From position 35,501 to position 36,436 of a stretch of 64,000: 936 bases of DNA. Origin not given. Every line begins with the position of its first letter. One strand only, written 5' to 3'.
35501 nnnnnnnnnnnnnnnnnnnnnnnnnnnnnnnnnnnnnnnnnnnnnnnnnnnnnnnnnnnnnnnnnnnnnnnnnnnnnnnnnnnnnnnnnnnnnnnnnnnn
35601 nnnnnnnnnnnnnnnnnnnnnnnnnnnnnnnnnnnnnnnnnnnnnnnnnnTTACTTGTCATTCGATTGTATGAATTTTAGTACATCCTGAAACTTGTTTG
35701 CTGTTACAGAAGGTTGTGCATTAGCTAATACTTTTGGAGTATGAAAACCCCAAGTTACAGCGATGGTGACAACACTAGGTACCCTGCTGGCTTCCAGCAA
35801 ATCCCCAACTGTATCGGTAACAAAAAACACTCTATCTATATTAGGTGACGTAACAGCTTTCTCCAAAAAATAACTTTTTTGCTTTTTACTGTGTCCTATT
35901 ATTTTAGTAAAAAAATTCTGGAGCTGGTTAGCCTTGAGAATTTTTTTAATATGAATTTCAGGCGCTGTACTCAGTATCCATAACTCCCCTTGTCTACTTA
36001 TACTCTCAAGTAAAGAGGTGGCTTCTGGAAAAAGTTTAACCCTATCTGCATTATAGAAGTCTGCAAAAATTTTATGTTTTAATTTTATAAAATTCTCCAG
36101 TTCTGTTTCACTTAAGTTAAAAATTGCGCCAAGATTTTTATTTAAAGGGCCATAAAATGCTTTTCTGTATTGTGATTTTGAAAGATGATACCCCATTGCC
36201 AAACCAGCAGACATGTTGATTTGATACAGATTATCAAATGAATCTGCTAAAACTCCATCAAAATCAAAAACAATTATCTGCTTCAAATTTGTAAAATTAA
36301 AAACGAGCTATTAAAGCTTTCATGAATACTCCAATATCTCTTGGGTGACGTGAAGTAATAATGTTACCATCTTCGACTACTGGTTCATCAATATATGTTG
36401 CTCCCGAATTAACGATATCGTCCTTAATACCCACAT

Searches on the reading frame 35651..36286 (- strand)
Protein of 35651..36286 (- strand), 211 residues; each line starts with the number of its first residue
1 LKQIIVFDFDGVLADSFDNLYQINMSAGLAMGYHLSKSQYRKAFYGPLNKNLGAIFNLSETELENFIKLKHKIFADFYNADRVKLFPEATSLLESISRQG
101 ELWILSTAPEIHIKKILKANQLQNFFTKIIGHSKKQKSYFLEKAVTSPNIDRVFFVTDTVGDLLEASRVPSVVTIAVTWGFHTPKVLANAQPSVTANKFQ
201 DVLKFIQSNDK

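Call 82: search_protein_families(library=pfam, proteins=[window:35651-36286:-], max_evalue=0.00001)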
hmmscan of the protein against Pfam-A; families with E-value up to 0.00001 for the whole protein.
window:35651-36286:- (211 aa): 3 families
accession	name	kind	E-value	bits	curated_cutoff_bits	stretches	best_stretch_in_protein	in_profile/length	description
PF13419.12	HAD_2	-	3.7e-14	53.7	23.8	1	5-167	1-169/178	Haloacid dehalogenase-like hydrolase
PF00702.32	Hydrolase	-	6.2e-07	30.4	26.4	1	4-164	3-185/191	haloacid dehalogenase-like hydrolase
PF12710.13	HAD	-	5.9e-06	27.3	27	1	5-163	1-185/189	haloacid dehalogenase-like hydrolase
